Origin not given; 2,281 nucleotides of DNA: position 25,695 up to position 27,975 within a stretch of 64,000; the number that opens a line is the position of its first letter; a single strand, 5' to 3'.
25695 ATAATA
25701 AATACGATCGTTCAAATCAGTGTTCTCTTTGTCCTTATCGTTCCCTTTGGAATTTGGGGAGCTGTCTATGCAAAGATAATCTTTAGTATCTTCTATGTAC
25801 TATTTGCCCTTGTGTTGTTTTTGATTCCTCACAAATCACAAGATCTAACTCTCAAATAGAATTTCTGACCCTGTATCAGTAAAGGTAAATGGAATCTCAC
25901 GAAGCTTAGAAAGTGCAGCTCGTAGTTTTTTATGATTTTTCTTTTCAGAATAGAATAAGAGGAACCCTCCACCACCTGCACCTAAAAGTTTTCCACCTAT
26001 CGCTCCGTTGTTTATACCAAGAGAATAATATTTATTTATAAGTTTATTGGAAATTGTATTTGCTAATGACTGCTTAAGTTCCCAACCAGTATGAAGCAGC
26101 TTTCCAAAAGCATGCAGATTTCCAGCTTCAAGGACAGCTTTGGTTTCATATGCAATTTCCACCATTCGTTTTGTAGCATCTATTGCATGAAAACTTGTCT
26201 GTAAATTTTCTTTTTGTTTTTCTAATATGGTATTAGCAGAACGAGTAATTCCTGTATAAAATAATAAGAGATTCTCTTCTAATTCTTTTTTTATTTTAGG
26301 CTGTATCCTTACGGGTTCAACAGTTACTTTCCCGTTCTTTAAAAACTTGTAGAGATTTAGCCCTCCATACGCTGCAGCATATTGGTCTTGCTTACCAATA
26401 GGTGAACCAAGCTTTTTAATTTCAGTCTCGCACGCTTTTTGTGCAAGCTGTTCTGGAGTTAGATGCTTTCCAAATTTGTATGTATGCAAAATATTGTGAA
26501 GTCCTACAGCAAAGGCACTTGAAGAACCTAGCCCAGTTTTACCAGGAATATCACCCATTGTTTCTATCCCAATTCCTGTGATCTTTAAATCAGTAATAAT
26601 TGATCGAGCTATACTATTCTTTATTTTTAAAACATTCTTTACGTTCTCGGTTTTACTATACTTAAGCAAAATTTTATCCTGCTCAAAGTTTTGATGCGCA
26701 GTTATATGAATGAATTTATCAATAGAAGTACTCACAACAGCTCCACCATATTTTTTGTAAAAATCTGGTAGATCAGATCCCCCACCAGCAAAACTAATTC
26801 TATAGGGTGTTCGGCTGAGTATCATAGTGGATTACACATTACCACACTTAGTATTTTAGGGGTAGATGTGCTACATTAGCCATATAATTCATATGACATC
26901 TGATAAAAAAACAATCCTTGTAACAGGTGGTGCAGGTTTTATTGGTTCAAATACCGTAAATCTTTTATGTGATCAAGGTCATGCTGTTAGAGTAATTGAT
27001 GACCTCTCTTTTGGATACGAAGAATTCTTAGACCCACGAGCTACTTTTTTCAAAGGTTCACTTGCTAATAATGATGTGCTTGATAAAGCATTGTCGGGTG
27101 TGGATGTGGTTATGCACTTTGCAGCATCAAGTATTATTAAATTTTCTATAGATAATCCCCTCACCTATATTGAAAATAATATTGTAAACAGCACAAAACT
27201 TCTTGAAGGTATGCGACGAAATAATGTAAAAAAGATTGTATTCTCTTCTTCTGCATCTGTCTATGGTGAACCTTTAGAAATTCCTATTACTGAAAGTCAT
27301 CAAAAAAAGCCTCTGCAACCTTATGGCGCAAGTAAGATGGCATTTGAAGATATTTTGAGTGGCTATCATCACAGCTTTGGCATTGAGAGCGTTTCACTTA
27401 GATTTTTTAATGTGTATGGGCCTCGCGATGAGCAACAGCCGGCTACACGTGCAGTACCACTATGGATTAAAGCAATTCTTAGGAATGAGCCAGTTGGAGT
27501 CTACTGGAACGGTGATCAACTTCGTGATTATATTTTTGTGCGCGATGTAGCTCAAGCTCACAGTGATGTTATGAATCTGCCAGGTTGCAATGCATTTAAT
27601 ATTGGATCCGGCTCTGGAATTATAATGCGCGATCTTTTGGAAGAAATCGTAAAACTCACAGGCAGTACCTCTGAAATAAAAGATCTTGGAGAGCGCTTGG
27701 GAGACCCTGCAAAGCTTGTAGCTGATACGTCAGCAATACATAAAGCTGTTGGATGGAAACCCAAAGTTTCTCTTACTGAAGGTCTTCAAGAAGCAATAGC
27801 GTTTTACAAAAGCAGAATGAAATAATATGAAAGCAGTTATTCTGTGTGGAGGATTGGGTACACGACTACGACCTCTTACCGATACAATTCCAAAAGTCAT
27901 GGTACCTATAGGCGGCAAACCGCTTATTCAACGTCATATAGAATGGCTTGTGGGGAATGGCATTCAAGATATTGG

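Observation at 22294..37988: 16-kb surface-glycan cluster combining a GDP-heptose pathway, six GT-B glycosyltransferases and three methyltransferases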

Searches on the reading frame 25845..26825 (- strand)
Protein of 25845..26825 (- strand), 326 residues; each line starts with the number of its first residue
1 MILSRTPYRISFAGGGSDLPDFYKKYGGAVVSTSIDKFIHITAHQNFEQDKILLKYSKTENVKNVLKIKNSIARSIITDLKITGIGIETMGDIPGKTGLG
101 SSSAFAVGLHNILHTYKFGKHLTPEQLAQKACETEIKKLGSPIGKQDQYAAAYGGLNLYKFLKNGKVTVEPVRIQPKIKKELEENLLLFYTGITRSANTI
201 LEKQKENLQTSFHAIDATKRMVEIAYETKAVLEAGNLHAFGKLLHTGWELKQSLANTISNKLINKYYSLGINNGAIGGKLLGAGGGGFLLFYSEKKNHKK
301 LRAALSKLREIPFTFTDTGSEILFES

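Call 3: search_protein_families(library=pfam, proteins=[window:25845-26825:-], max_evalue=0.01)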
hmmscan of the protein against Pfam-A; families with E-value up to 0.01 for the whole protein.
window:25845-26825:- (326 aa): 2 families
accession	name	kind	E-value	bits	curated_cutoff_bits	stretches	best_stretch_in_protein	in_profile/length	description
PF00288.32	GHMP_kinases_N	-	3.7e-13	49.9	22.3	1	74-155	8-87/87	GHMP kinases N terminal domain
PF08544.19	GHMP_kinases_C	-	2.8e-06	28.1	21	1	232-306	5-80/85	GHMP kinases C terminal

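Call 5: search_protein_families(library=ncbifam, proteins=[window:25845-26825:-], max_evalue=0.001)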
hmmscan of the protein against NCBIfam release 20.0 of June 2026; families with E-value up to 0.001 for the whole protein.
window:25845-26825:- (326 aa): 12 families
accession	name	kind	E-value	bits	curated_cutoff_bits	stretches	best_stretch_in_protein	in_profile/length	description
NF049969.1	GlMnHpPKinHddA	equivalog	2.7e-53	181.6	600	1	2-309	3-320/338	D-glycero-D-manno-heptose 7-phosphate kinase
NF009948.0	PRK13412.1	equivalog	6.5e-25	87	721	1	81-292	721-934/974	bifunctional fucokinase/fucose-1-phosphate guanylyltransferase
TIGR00549.1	mevalon_kin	equivalog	2.1e-21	76.6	163.05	1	26-290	15-274/276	mevalonate kinase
NF003036.0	PRK03926.1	equivalog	1.2e-17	63.9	403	1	26-308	20-282/302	mevalonate kinase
NF003006.0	PRK03817.1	equivalog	2.6e-14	53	443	1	67-216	70-213/352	galactokinase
TIGR00131.1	gal_kin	equivalog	5e-09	35.5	226.65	1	61-157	88-182/388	galactokinase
NF003705.0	PRK05322.1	equivalog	3.9e-08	32.4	385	1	31-162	55-189/388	galactokinase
NF002288.1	PRK01212.1-4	equivalog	5.4e-07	28.9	194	1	72-307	63-280/303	homoserine kinase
NF040957.1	Arch_PMK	equivalog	6e-07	29.3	500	1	33-295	25-289/316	phosphomevalonate kinase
NF003472.0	PRK05101.1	equivalog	4.8e-05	22.5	499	1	68-171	96-198/382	galactokinase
TIGR01920.1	Shik_kin_archae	equivalog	5.3e-05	22.7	126.85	1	54-116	38-101/266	shikimate kinase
NF001816.0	PRK00555.1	equivalog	7.9e-05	21.8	509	0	84-178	91-184/363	galactokinase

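Call 9: search_solved_structures(query=window:25845-26825:-, max_evalue=0.001)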
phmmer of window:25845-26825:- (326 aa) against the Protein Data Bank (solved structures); distinct sequences matched with E-value up to 0.001: 16.
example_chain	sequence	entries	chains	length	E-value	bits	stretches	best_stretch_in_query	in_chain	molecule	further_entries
3k85_A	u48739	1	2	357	1.6e-47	165.6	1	2-320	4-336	D-glycero-D-manno-heptose 1-phosphate kinase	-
4n3o_A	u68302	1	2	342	1e-41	146.5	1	2-317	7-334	Putative D-glycero-D-manno-heptose 7-phosphate kinase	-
4usm_A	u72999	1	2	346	2.5e-39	138.7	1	2-298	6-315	PUTATIVE SUGAR KINASE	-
4usk_A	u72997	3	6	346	4.7e-39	137.8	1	2-298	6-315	PUTATIVE SUGAR KINASE | SUGAR KINASE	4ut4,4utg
9iip_A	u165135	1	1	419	1.9e-15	60.3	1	78-294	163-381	L-fucokinase/L-fucose-1-P guanylyltransferase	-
5yys_A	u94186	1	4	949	2.3e-14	56.7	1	78-294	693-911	L-fucokinase, L-fucose-1-P guanylyltransferase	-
9iit_A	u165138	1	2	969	2.5e-14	56.6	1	78-294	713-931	L-fucokinase/L-fucose-1-P guanylyltransferase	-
1s4e_A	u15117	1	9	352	1.3e-12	50.9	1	45-198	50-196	Galactokinase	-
2cz9_A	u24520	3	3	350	1.8e-10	43.9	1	78-198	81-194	Probable galactokinase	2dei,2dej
2hfs_A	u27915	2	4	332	4.8e-10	42.5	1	76-295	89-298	Mevalonate kinase, putative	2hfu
2x7i_A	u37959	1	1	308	9.1e-09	38.3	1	85-294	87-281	MEVALONATE KINASE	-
6mde_A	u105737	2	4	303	4e-07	32.9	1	77-294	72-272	Mevalonate kinase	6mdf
4hac_A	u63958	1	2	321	5.9e-07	32.4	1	77-294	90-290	Mevalonate kinase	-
1kkh_A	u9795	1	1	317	2.2e-05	27.2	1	82-307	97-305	Mevalonate Kinase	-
1vis_A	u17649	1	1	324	2.3e-05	27.1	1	82-307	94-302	Mevalonate kinase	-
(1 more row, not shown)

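Call 57: search_solved_structures(query=window:25845-26825:-, max_evalue=1e-30, show_alignments=3)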
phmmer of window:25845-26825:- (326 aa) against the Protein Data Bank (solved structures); distinct sequences matched with E-value up to 1e-30: 4.
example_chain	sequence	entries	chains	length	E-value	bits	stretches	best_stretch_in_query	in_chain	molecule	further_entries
3k85_A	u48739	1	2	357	1.6e-47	165.6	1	2-320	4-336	D-glycero-D-manno-heptose 1-phosphate kinase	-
4n3o_A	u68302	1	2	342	1e-41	146.5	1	2-317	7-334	Putative D-glycero-D-manno-heptose 7-phosphate kinase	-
4usm_A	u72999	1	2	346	2.5e-39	138.7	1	2-298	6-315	PUTATIVE SUGAR KINASE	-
4usk_A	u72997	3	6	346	4.7e-39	137.8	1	2-298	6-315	PUTATIVE SUGAR KINASE | SUGAR KINASE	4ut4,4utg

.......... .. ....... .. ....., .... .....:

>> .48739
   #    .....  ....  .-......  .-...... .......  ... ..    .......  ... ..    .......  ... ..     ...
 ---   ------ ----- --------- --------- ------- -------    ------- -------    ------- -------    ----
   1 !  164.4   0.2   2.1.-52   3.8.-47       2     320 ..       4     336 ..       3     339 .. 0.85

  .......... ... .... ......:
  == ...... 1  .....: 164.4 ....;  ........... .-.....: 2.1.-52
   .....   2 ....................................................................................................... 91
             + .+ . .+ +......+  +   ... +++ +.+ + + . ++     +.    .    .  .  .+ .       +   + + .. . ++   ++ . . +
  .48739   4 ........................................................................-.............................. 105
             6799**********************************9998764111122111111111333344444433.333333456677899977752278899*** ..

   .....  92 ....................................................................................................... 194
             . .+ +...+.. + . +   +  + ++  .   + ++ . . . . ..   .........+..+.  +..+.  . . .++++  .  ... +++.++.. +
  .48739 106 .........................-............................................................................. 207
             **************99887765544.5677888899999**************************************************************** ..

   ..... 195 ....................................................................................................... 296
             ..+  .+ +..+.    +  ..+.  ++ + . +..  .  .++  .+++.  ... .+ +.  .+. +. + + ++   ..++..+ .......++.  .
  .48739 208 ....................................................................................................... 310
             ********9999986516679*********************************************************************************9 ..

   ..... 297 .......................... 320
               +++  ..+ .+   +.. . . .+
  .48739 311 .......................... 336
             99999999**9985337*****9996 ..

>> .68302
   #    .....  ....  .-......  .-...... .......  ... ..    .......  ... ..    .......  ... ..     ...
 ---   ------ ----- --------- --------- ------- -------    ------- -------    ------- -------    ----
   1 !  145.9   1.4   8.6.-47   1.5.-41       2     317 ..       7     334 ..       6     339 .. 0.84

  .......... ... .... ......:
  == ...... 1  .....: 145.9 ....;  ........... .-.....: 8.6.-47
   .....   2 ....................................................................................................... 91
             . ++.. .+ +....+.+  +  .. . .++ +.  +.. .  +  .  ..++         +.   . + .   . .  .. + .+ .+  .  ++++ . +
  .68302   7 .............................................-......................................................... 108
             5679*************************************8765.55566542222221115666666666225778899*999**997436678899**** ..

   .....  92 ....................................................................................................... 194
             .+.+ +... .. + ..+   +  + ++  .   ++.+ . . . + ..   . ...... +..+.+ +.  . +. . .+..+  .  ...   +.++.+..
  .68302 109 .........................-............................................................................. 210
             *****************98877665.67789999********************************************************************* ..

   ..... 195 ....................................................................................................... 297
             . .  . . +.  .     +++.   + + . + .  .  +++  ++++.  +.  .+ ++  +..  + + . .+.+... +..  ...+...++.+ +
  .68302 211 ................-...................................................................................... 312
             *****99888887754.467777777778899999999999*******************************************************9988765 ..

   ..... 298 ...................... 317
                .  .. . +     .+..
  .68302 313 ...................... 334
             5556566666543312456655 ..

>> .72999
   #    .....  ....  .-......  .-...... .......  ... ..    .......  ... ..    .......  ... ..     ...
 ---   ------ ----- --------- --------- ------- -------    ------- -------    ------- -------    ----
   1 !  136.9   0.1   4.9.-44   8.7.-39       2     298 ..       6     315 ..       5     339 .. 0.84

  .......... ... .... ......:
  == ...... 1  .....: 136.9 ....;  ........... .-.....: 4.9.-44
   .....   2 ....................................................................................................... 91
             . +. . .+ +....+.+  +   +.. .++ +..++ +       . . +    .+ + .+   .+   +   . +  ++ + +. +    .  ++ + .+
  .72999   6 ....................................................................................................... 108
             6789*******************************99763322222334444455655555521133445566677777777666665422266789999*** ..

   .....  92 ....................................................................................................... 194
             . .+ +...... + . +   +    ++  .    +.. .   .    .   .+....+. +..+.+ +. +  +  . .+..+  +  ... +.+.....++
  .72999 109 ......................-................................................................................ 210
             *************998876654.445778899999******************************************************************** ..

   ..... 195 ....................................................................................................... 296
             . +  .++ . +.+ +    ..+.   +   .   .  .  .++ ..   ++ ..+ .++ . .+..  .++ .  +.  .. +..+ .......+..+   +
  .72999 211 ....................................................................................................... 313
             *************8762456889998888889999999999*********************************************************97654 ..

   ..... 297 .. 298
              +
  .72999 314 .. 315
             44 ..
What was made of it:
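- On GDP-D-glycero-alpha-D-manno-heptose pathway: The QDQY and GHMP motifs are shared (calls 9, 57).
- The kinase groups with solved heptose kinases and shares their motifs (calls 9, 57). The kinase's nearest characterised relatives are all heptose kinases (calls 9, 57).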

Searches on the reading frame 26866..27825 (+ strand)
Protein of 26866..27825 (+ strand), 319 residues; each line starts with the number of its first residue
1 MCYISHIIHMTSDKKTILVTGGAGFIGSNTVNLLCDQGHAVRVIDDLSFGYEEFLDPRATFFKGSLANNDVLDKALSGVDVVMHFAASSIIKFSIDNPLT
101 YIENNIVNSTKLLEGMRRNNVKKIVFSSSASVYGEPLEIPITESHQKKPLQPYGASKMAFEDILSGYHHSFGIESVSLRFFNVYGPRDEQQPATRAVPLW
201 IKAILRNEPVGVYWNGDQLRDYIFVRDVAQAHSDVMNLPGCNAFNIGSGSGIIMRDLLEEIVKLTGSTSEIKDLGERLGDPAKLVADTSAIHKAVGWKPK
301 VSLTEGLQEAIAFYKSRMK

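Call 3: search_protein_families(library=pfam, proteins=[window:26866-27825:+], max_evalue=0.01)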
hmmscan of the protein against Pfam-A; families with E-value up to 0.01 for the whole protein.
window:26866-27825:+ (319 aa): 8 families
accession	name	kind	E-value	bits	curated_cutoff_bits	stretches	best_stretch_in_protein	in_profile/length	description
PF01370.27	Epimerase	-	2.5e-60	204.3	20.9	1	17-247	1-240/240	NAD dependent epimerase/dehydratase family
PF16363.11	GDP_Man_Dehyd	-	4.1e-57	194.6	27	1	18-309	1-331/332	GDP-mannose 4,6 dehydratase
PF01073.25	3Beta_HSD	-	3.1e-18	66.2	22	1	18-232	1-225/280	3-beta hydroxysteroid dehydrogenase/isomerase family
PF13460.12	NAD_binding_10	-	1.4e-11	45.1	27.2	1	21-164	1-131/184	NAD(P)H-binding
PF05368.20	NmrA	-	1.8e-11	44.6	27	1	14-131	2-109/298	NmrA-like family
PF02719.21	Polysacc_synt_2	-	2.8e-11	43.6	20.2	1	17-279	1-266/293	Polysaccharide biosynthesis protein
PF04321.23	RmlD_sub_bind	-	1.8e-05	24.4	27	1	16-186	2-154/287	RmlD substrate binding domain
PF07993.18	NAD_binding_4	-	0.0017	18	20.1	0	74-185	84-209/258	Male sterility protein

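Call 5: search_protein_families(library=ncbifam, proteins=[window:26866-27825:+], max_evalue=0.001)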
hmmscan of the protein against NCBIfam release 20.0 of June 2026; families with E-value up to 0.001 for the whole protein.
window:26866-27825:+ (319 aa): 26 families (the best 25 are shown)
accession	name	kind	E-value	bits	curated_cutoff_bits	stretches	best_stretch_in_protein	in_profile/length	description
TIGR01179.1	galE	equivalog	1.1e-69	234.8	262.3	1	17-315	2-326/332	UDP-glucose 4-epimerase GalE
TIGR01181.1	dTDP_gluc_dehyt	equivalog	5.5e-53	180.1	365.1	1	17-316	2-313/321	dTDP-glucose 4,6-dehydratase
TIGR04180.1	EDH_00030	hypoth_equivalog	2e-44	151.9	475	1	17-301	1-296/297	NAD-dependent 4,6-dehydratase LegB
NF007956.0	PRK10675.1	subfamily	5.4e-38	131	394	1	17-310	3-325/338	UDP-glucose 4-epimerase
TIGR02197.1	heptose_epim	equivalog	6.3e-38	130.7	274.6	1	17-313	1-312/316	ADP-glyceromanno-heptose 6-epimerase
NF007582.0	PRK10217.1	equivalog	8.9e-29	100.7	698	1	15-315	2-332/355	dTDP-glucose 4,6-dehydratase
NF007490.0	PRK10084.1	subfamily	2e-28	99.4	649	1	17-316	3-336/361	dTDP-glucose 4,6-dehydratase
NF011728.1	PRK15181.1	equivalog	2.3e-28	99.2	760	1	14-314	15-337/348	Vi polysaccharide biosynthesis UDP-N-acetylglucosaminuronic acid C-4 epimerase TviC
TIGR03466.1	HpnA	hypoth_equivalog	6.8e-24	84.3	367.65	1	16-304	2-283/327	hopanoid-associated sugar epimerase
NF008360.0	PRK11150.1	equivalog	2.6e-23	82.7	452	1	17-278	2-268/310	ADP-glyceromanno-heptose 6-epimerase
NF047922.1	GDPFucSynFcl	equivalog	2.6e-22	79.6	500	1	81-314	57-301/308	GDP-L-fucose synthase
NF042422.1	oxyalk_red_OleD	equivalog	4.3e-20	72.3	580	1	17-268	3-253/329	2-alkyl-3-oxoalkanoate reductase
NF042423.1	oxyalk_red_Shew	equivalog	8.5e-18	64.5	580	1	10-263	4-255/331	2-alkyl-3-oxoalkanoate reductase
NF043036.1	ErythonDh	equivalog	1.1e-16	61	325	1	17-180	3-176/321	D-erythronate dehydrogenase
TIGR02622.1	CDP_4_6_dhtase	equivalog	3.2e-15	56.1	278.45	1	14-317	4-333/352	CDP-glucose 4,6-dehydratase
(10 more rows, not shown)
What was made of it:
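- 26866..27825 (+): GalE-like extended SDR (epimerase type), 319 aa; the real start is probably the second Met, at 26893. NCBIfam galE at 234.8 bits (cutoff 262.3) and heptose_epim at 130.7 bits (call 5).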

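Call 11: search_solved_structures(query=window:26866-27825:+, max_evalue=1e-20)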
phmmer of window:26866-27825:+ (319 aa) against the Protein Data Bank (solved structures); distinct sequences matched with E-value up to 1e-20: 79 (the best 60 are shown).
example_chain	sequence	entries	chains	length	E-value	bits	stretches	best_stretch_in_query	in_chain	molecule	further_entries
6dnt_A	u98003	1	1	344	4.6e-56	193.8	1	4-318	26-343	NAD-dependent epimerase/dehydratase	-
4zrm_A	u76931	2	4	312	1.3e-54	189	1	16-316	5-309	UDP-glucose 4-epimerase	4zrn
8wxk_A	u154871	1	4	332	2.4e-49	171.7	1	11-305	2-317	UDP-glucose 4-epimerase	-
2p5u_A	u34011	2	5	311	5.6e-49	170.5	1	17-314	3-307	UDP-glucose 4-epimerase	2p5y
6wjb_A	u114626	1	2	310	7e-49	170.2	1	15-309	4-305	NAD-dependent epimerase/dehydratase family protein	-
6wj9_A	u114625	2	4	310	6.6e-48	167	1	15-309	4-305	NAD-dependent epimerase/dehydratase family protein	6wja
2c20_A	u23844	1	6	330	1.8e-45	158.9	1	16-301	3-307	UDP-GLUCOSE 4-EPIMERASE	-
4twr_A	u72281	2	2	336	5.8e-45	157.3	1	7-297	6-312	NAD binding site:NAD-dependent epimerase/dehydratase:UDP-glucose 4-epimerase | UDP-glucose 4-epimerase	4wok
3ehe_A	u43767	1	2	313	3.1e-44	154.9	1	16-311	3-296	UDP-glucose 4-epimerase (GalE-1)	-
7ys8_A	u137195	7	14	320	1.5e-42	149.4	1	17-316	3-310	UDP-glucose 4-epimerase | UDP-glucose 4-epimerase along with EC 5.1.3.2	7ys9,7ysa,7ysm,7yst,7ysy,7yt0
7k3p_A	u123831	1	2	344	1.1e-39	139.9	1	15-302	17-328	UDP-glucose 4-epimerase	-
2b69_A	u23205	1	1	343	2.9e-38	135.3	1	9-317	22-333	UDP-glucuronate decarboxylase 1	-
3icp_A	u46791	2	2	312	3.3e-38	135.1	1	17-309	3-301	NAD-dependent epimerase/dehydratase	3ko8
5u4q_A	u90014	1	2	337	6.5e-38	134.1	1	16-250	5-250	dTDP-glucose 4,6-dehydratase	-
4gll_A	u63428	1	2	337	3.8e-37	131.6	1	10-317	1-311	UDP-glucuronic acid decarboxylase 1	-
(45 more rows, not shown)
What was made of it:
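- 26866..27825 (+): The best PDB matches are the 4-epimerases 6dnt and 4zrm (call 11).
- The SDR resembles UDP-hexose 4-epimerases (call 11).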
